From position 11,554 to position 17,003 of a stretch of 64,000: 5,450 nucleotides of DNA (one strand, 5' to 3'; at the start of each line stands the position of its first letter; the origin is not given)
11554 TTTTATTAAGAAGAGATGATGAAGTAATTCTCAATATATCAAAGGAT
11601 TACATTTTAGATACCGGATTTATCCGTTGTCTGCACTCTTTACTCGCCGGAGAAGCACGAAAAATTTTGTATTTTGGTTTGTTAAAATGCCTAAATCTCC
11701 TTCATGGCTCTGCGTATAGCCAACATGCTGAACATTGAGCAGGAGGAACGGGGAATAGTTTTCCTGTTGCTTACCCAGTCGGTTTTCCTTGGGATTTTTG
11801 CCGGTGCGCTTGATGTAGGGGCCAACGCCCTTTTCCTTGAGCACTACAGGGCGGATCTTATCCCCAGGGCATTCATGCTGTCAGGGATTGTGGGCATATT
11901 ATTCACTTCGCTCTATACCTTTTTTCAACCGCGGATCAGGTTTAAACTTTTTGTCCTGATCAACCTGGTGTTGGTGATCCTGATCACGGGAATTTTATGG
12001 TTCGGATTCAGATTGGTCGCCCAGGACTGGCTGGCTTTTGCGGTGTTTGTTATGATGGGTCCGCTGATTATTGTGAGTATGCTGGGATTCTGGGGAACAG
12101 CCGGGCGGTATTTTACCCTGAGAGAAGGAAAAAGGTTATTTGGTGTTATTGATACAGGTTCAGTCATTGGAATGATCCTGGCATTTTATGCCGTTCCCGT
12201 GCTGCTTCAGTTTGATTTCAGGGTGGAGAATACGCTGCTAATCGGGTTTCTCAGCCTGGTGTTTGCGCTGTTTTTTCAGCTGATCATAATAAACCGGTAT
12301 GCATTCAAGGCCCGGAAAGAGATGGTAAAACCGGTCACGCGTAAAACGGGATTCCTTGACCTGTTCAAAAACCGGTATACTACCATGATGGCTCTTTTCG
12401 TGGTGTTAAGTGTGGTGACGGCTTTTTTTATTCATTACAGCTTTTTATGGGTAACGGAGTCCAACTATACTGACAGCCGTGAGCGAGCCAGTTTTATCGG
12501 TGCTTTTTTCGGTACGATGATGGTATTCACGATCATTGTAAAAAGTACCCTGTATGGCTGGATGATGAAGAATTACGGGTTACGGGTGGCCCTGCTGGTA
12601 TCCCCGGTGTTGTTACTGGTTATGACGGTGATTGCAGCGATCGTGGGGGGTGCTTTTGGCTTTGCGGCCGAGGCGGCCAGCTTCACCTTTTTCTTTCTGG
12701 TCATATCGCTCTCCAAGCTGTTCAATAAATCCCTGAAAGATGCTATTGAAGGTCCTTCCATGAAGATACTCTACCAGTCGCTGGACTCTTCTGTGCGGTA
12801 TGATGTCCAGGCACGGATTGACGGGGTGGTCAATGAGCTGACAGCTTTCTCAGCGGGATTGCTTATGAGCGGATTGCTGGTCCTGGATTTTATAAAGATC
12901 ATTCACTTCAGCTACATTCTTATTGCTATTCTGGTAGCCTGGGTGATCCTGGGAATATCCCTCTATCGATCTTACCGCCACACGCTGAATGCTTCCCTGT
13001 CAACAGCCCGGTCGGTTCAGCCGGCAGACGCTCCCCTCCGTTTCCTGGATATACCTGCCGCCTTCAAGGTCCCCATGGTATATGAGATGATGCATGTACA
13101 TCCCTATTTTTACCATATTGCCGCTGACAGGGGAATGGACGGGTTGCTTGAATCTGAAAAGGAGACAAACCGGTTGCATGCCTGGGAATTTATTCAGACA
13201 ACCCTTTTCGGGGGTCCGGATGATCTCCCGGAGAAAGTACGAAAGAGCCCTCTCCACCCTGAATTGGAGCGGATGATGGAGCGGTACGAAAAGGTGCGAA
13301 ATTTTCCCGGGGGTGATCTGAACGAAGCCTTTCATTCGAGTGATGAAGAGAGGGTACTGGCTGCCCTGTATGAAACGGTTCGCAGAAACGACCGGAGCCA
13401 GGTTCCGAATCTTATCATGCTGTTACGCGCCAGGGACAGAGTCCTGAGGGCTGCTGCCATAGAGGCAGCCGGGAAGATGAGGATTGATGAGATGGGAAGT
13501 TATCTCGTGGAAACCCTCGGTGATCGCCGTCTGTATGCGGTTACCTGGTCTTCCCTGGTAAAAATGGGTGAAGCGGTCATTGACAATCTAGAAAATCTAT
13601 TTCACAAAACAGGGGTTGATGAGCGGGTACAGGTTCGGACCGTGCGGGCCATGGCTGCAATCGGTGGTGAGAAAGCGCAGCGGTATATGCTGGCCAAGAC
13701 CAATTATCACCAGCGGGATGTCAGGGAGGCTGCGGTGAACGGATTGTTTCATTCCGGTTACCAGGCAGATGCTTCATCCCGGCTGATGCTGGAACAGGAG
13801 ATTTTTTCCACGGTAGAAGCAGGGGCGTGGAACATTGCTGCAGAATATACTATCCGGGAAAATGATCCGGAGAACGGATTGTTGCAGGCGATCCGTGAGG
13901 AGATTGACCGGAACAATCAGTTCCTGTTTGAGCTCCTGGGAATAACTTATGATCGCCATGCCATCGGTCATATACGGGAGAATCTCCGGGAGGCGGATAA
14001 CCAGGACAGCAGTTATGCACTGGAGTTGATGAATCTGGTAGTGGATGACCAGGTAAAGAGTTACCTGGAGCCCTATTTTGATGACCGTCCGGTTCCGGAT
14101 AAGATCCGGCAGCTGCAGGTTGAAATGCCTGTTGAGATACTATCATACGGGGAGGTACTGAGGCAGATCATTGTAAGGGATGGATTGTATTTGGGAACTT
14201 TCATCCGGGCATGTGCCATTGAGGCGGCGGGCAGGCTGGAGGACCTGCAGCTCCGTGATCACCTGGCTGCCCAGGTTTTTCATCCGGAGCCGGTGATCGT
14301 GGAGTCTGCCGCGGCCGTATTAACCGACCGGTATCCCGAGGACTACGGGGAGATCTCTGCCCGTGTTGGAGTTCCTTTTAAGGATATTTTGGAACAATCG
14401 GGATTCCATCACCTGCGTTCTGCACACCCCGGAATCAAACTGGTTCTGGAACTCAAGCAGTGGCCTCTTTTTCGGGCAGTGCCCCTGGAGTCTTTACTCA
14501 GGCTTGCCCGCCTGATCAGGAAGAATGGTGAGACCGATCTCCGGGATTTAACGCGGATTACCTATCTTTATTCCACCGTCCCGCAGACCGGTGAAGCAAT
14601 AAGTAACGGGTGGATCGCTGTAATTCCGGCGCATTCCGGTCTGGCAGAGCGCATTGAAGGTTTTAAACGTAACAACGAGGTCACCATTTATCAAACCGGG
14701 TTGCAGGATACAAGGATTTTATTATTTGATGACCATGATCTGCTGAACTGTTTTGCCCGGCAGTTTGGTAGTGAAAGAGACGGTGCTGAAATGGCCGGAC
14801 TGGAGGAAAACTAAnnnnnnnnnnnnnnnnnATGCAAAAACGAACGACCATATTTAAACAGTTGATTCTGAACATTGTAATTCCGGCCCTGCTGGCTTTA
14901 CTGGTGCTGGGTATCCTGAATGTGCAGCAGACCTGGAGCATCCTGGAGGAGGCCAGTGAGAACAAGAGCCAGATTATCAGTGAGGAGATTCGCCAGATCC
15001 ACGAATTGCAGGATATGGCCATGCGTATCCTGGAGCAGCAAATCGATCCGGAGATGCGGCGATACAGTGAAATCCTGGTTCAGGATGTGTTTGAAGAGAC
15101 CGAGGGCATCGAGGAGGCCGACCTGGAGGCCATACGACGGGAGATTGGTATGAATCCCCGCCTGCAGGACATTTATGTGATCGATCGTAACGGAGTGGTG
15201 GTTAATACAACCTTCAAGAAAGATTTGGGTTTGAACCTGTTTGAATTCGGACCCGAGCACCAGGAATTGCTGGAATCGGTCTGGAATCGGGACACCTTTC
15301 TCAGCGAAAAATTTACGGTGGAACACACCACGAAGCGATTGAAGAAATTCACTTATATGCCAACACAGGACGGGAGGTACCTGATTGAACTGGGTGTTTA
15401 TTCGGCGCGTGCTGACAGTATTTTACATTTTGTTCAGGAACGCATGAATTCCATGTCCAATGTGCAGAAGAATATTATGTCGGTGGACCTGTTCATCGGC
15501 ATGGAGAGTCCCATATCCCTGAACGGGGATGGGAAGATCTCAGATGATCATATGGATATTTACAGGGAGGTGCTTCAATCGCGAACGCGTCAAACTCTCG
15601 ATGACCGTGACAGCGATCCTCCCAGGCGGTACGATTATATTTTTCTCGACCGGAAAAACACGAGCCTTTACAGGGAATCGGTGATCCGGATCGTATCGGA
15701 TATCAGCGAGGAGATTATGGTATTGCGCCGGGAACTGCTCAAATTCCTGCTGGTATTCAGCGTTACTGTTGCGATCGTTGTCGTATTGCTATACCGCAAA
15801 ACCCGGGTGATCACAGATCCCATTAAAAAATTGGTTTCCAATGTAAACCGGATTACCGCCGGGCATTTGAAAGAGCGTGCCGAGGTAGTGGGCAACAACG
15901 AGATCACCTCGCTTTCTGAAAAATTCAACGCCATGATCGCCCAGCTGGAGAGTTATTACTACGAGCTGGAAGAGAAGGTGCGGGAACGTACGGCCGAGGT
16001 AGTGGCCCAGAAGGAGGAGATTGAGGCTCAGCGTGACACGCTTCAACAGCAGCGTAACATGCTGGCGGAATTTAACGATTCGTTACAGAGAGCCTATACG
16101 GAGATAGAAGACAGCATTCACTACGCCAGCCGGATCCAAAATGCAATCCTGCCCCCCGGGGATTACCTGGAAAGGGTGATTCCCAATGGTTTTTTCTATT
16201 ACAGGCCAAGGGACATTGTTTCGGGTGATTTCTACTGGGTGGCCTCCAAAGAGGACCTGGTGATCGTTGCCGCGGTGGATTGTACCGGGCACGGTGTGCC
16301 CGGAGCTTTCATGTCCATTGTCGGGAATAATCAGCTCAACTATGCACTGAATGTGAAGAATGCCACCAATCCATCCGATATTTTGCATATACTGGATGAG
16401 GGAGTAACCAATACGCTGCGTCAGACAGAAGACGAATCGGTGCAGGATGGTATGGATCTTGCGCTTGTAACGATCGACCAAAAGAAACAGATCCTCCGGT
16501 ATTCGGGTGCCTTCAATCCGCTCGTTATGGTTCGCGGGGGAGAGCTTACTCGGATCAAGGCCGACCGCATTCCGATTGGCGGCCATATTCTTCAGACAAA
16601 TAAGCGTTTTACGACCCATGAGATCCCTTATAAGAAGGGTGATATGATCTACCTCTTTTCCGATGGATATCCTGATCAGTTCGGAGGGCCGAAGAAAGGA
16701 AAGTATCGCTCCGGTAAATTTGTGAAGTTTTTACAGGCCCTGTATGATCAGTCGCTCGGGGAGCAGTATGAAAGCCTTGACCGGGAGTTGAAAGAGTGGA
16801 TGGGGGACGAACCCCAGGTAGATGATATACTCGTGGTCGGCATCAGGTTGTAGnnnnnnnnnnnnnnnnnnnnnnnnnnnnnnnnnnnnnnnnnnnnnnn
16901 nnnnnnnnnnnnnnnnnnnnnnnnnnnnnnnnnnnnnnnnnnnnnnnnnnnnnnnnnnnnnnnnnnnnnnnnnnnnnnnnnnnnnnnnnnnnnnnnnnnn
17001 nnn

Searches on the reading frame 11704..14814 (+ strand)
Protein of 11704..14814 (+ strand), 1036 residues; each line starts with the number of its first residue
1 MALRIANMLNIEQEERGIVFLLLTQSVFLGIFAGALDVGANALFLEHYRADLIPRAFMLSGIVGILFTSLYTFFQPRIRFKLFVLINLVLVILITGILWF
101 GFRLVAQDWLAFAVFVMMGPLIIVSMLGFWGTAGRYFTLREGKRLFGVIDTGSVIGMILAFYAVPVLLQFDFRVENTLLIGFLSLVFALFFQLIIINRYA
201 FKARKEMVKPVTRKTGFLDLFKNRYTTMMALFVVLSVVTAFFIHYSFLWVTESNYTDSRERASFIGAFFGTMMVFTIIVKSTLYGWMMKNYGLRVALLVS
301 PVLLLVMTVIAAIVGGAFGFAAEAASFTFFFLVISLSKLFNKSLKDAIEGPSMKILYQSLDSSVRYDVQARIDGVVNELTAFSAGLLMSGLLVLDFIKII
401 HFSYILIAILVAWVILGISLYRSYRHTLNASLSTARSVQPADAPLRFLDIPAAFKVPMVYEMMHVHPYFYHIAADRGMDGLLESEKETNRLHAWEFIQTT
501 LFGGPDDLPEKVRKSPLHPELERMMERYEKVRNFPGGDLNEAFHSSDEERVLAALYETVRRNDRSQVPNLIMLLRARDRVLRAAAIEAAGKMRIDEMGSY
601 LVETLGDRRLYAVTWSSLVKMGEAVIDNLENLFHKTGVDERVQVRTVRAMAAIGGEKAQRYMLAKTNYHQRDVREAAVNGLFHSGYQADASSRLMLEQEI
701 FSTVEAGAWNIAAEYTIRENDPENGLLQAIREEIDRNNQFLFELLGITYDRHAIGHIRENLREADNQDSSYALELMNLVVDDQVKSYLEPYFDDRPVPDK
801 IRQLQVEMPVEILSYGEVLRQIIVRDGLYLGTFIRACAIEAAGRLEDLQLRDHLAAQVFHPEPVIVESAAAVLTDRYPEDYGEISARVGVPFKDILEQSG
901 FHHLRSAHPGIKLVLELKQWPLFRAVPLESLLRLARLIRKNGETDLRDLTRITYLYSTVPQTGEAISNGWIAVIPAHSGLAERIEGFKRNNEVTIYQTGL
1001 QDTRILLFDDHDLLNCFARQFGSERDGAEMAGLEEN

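Call 83: search_protein_families(library=pfam, proteins=[window:11704-14814:+], max_evalue=0.00001)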
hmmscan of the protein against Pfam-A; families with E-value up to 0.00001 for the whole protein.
window:11704-14814:+ (1036 aa): 2 families
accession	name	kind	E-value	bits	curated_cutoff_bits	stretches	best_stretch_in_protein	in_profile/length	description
PF13646.12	HEAT_2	-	4.7e-07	30.4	27.7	0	551-607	16-73/88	HEAT repeats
PF03219.20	TLC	-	7.1e-07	28.8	21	0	99-424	136-491/491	TLC ATP/ADP transporter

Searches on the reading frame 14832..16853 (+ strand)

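Call 83: search_protein_families(library=pfam, proteins=[window:14832-16853:+], max_evalue=0.00001)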
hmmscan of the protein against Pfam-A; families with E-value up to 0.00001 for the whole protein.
window:14832-16853:+ (673 aa): 2 families
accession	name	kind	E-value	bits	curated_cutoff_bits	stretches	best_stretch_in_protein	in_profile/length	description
PF07228.17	SpoIIE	-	9.6e-19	68.5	25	1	475-672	3-190/192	Stage II sporulation protein E (SpoIIE)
PF00672.30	HAMP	-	2.2e-10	41.1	25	1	325-373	4-52/53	HAMP domain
